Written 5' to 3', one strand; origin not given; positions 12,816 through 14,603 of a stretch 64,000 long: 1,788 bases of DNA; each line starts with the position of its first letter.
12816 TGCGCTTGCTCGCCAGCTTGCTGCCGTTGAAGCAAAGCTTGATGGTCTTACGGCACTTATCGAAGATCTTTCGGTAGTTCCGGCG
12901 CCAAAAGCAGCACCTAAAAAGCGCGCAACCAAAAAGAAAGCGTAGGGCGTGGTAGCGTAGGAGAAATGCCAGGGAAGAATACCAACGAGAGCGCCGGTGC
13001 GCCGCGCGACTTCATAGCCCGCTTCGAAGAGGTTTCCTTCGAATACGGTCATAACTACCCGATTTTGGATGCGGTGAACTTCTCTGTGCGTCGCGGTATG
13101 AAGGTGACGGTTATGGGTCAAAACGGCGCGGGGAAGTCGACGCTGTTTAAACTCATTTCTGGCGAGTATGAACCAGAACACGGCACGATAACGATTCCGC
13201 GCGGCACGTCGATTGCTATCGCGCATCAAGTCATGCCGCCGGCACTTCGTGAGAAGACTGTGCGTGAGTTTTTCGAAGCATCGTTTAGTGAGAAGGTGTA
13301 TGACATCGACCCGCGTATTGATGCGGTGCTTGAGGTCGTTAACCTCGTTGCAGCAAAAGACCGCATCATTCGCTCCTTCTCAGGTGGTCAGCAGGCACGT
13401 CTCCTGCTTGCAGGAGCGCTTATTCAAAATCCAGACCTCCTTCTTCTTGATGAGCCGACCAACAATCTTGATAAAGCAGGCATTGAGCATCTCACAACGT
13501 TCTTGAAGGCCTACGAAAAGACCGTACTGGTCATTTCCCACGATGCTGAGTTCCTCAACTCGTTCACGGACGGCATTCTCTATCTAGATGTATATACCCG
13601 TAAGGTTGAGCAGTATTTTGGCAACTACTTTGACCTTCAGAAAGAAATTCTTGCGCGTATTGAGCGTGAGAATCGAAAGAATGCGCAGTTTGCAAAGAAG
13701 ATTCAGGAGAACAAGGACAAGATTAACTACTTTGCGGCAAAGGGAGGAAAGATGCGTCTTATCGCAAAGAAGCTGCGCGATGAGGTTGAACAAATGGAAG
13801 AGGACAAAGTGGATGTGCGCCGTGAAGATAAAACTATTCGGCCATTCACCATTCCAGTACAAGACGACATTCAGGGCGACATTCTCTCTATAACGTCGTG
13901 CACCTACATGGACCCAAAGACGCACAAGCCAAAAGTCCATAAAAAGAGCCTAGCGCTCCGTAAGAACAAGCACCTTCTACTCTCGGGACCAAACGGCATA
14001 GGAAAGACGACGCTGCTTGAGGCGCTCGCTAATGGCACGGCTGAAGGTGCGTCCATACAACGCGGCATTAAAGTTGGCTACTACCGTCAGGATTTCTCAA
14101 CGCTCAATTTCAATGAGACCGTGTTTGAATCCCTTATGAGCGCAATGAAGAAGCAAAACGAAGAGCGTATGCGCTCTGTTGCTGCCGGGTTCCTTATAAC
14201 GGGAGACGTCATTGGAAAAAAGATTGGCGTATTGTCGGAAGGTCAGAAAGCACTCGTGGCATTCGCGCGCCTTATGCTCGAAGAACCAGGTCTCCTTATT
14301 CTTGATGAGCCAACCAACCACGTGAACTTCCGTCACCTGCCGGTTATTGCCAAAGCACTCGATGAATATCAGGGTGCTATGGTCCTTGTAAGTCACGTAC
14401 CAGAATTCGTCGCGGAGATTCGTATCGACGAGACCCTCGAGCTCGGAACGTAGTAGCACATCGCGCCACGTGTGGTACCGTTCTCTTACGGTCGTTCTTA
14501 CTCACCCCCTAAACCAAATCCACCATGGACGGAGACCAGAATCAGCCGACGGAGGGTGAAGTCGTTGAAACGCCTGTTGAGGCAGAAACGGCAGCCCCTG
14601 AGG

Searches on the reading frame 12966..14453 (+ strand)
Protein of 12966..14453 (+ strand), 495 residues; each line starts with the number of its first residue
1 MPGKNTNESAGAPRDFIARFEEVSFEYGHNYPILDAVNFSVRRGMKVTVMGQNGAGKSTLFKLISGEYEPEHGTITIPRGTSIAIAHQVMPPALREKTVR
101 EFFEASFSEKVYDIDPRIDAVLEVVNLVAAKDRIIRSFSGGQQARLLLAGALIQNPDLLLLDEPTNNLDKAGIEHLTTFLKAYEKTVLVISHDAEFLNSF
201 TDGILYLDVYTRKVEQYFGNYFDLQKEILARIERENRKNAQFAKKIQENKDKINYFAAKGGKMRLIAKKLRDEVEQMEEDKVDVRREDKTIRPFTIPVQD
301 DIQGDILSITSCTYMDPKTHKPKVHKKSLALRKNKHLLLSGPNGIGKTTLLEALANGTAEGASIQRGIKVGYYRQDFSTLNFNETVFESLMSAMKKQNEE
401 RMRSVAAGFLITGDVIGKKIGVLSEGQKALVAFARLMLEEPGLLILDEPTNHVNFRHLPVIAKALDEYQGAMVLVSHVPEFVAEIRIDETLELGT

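Call 3: search_protein_families(library=pfam, proteins=[window:12966-14453:+], max_evalue=0.01)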
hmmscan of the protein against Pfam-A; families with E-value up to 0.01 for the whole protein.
window:12966-14453:+ (495 aa): 39 families (the best 25 are shown)
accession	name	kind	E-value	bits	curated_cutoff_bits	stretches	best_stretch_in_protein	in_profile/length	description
PF00005.33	ABC_tran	-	1.8e-49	168.3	25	2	34-166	1-137/137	ABC transporter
PF13304.12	AAA_21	-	1.4e-19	71.7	27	2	132-198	232-304/304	AAA domain, putative AbiEii toxin, Type IV TA system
PF02463.25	SMC_N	-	7.4e-12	45.6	40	1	112-200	111-205/220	RecF/RecN/SMC N terminal domain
PF13555.12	AAA_29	-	1.3e-08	34.9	27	1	325-355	13-43/61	P-loop containing region of AAA domain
PF13191.12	AAA_16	-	1.4e-08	35.9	32.6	1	335-363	25-60/167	AAA ATPase domain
PF13401.12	AAA_22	-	2.1e-08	35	27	1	334-405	5-74/130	AAA domain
PF20720.3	nSTAND3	-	6.2e-08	32.9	27.2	1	330-360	13-43/155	Novel STAND NTPase 3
PF13476.12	AAA_23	-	9.7e-08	33.3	27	1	338-378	23-64/201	AAA domain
PF03193.22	RsgA_GTPase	-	1.1e-06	29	30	0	330-357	102-129/174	RsgA GTPase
PF05729.18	NACHT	-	3.1e-06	27.6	26.7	1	337-381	3-46/167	NACHT domain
PF00004.35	AAA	-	4.2e-06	27.7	21.2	1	337-365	1-23/131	ATPase family associated with various cellular activities (AAA)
PF13604.12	AAA_30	-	2.3e-05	24.6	27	0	333-361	17-45/191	AAA domain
PF12775.13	AAA_7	-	0.00016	21.7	25.8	0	329-369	28-68/181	P-loop containing dynein motor region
PF13521.12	AAA_28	-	0.00028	21.6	27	0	338-356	3-21/164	AAA domain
PF13479.12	AAA_24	-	0.00032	21.1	27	0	334-354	2-22/195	AAA domain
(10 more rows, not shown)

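Call 4: search_protein_families(library=ncbifam, proteins=[window:12966-14453:+], max_evalue=0.01)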
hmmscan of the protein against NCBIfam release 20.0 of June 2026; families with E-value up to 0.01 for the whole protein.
window:12966-14453:+ (495 aa): 213 families (the best 25 are shown)
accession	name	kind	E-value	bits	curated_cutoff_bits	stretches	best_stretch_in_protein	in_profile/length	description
NF000355.4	ribo_prot_ABC_F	equivalog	3.6e-98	329.6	380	1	19-487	4-494/499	ribosomal protection-like ABC-F family protein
NF011646.0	PRK15064.1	equivalog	5.8e-68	229.6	762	2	104-485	120-501/530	ABC-F family ATPase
NF000171.1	ABCF_producer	exception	1.8e-65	221.4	800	3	325-478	366-520/541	TlrC/CarA/OleB/SrmB family ABC-F type ribosomal protection protein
TIGR03719.1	ABC_ABC_ChvD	subfamily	8.5e-64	216.1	806.75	2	109-482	134-503/552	energy-dependent translational throttle protein EttA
NF008775.0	PRK11819.1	equivalog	1e-63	215.9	599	2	109-482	136-505/556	energy-dependent translational throttle protein EttA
NF000170.2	ABCF_Vga_all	exception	2.4e-62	211.1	725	2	241-485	204-446/521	Vga family ABC-F type ribosomal protection protein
NF000169.2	ABCF_Sal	exception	1.1e-61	209.1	725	2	132-485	125-494/542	Sal family ABC-F type ribosomal protection protein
NF050005.1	ABC_ATPase_Uup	equivalog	1.1e-61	208.9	900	2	110-484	131-502/636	ATP-binding cassette ATPase Uup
NF007921.0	PRK10636.1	equivalog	5.2e-58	196.8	917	2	131-478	143-486/638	ABC transporter ATP-binding protein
NF000168.2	ABCF_Msr_all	exception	6.3e-57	193.2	680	3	235-485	224-471/487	Msr family ABC-F type ribosomal protection protein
NF008358.0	PRK11147.1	equivalog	2.7e-56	191.1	936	2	110-484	131-502/635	ABC transporter ATP-binding protein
NF043038.1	ABCF_CplR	exception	1e-54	186.2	780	1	20-485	4-462/544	ABC-F type ribosomal protection protein CplR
NF000166.1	ABCF_CarA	exception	2.2e-52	178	1050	3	326-477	378-530/556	ABC-F type ribosomal protection protein Car(A)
NF000514.1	ABCF_OptrA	exception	7.5e-47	160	1450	2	130-485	175-525/655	ABC-F type ribosomal protection protein OptrA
NF040873.1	AztA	equivalog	2.4e-44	151.2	220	2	31-199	5-184/191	zinc ABC transporter ATP-binding protein AztA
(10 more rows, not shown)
